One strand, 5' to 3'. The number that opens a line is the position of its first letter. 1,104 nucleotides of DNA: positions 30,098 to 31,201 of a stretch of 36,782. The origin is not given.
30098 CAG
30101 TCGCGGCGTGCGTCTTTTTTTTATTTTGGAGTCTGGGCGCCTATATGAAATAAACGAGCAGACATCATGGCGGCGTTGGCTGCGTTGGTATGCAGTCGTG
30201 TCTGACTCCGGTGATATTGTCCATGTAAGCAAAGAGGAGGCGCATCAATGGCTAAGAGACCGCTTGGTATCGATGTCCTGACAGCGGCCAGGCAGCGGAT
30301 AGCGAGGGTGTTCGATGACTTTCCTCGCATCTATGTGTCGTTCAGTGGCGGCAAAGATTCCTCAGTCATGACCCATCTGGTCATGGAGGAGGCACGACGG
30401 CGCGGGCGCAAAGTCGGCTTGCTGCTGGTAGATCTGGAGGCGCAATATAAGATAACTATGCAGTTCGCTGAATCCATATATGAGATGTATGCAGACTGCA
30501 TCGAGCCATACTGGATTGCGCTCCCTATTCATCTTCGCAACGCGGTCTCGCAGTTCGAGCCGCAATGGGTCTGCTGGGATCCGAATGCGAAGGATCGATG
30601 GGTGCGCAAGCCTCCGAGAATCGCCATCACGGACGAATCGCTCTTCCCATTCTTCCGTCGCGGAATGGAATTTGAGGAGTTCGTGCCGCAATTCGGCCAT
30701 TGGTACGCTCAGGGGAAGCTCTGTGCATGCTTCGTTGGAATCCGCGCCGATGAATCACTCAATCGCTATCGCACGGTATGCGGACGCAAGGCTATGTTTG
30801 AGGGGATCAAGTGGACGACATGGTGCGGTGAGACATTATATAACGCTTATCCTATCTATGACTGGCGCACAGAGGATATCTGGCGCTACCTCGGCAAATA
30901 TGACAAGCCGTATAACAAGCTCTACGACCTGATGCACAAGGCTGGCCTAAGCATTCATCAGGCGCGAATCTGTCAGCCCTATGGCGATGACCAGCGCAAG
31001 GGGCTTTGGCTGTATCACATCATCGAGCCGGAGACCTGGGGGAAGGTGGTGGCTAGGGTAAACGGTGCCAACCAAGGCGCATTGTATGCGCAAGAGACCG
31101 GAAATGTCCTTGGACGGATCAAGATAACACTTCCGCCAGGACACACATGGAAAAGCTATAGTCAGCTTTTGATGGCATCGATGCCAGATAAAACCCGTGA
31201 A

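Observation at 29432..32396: Five-gene accessory operon built around an IbrA-like PP-loop enzyme and an IbrB-like ParB/Srx protein: candidate uncharacterised DNA-modification, defence or regulatory system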

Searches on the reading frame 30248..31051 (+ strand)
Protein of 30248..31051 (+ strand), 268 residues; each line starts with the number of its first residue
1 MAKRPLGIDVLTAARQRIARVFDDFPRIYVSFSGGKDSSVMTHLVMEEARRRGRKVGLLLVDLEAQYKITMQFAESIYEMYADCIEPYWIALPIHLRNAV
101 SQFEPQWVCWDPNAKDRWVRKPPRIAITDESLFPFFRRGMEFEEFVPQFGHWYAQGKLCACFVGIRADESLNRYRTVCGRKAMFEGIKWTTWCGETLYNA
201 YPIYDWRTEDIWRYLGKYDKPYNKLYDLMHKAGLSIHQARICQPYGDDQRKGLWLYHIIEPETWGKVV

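Call 81: search_solved_structures(query=A4, max_evalue=10, show_alignments=5)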
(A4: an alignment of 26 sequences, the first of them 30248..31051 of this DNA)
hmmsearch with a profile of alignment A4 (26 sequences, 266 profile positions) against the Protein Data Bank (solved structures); distinct sequences matched with E-value up to 10: 16.
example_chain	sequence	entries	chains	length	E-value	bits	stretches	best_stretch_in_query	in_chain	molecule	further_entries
6vpu_A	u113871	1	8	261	7.1e-05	25.1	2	11-79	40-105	Phosphoadenosine phosphosulfate reductase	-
8rom_A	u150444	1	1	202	0.00019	23.8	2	198-229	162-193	FAD synthase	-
1zun_A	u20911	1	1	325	0.00023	23.5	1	15-77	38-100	Sulfate adenylyltransferase subunit 2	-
2o8v_A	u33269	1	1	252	0.00091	21.5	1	191-230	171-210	Phosphoadenosine phosphosulfate reductase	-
1sur_A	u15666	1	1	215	0.00096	21.4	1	191-227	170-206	PAPS REDUCTASE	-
8ron_A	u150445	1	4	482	0.0019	20.5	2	198-229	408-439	Isoform 2 of FAD synthase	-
7rge_A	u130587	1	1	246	0.012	17.8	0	39-86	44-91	3'-phosphoadenylylsulfate reductase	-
2goy_A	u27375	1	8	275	0.029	16.6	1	15-84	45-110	adenosine phosphosulfate reductase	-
6b2o_A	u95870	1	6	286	0.055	15.7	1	13-52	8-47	ATP-utilizing enzyme of the PP-loopsuperfamily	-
5udq_A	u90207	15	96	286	0.055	15.6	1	13-52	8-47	Lactate racemization operon protein LarE | ATP-utilizing enzyme of the PP-loopsuperfamily | Pyridinium-3,5-biscarboxylic acid mononucleotide sulfurtransferase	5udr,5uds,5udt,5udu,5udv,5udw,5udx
9nl3_A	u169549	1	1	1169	0.12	14.6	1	32-104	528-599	R2 retrotransposon protein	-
9dou_A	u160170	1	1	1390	0.15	14.2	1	32-104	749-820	R2Tg retrotransposon ORF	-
4bwv_A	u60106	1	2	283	0.2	13.8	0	195-227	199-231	PHOSPHOADENOSINE-PHOSPHOSULPHATE REDUCTASE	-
9wa8_A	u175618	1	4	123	0.26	13.4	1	107-200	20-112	Anti-CRISPR protein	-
4nkp_A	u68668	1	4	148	0.94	11.6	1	32-70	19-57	putative extracellular heme-binding protein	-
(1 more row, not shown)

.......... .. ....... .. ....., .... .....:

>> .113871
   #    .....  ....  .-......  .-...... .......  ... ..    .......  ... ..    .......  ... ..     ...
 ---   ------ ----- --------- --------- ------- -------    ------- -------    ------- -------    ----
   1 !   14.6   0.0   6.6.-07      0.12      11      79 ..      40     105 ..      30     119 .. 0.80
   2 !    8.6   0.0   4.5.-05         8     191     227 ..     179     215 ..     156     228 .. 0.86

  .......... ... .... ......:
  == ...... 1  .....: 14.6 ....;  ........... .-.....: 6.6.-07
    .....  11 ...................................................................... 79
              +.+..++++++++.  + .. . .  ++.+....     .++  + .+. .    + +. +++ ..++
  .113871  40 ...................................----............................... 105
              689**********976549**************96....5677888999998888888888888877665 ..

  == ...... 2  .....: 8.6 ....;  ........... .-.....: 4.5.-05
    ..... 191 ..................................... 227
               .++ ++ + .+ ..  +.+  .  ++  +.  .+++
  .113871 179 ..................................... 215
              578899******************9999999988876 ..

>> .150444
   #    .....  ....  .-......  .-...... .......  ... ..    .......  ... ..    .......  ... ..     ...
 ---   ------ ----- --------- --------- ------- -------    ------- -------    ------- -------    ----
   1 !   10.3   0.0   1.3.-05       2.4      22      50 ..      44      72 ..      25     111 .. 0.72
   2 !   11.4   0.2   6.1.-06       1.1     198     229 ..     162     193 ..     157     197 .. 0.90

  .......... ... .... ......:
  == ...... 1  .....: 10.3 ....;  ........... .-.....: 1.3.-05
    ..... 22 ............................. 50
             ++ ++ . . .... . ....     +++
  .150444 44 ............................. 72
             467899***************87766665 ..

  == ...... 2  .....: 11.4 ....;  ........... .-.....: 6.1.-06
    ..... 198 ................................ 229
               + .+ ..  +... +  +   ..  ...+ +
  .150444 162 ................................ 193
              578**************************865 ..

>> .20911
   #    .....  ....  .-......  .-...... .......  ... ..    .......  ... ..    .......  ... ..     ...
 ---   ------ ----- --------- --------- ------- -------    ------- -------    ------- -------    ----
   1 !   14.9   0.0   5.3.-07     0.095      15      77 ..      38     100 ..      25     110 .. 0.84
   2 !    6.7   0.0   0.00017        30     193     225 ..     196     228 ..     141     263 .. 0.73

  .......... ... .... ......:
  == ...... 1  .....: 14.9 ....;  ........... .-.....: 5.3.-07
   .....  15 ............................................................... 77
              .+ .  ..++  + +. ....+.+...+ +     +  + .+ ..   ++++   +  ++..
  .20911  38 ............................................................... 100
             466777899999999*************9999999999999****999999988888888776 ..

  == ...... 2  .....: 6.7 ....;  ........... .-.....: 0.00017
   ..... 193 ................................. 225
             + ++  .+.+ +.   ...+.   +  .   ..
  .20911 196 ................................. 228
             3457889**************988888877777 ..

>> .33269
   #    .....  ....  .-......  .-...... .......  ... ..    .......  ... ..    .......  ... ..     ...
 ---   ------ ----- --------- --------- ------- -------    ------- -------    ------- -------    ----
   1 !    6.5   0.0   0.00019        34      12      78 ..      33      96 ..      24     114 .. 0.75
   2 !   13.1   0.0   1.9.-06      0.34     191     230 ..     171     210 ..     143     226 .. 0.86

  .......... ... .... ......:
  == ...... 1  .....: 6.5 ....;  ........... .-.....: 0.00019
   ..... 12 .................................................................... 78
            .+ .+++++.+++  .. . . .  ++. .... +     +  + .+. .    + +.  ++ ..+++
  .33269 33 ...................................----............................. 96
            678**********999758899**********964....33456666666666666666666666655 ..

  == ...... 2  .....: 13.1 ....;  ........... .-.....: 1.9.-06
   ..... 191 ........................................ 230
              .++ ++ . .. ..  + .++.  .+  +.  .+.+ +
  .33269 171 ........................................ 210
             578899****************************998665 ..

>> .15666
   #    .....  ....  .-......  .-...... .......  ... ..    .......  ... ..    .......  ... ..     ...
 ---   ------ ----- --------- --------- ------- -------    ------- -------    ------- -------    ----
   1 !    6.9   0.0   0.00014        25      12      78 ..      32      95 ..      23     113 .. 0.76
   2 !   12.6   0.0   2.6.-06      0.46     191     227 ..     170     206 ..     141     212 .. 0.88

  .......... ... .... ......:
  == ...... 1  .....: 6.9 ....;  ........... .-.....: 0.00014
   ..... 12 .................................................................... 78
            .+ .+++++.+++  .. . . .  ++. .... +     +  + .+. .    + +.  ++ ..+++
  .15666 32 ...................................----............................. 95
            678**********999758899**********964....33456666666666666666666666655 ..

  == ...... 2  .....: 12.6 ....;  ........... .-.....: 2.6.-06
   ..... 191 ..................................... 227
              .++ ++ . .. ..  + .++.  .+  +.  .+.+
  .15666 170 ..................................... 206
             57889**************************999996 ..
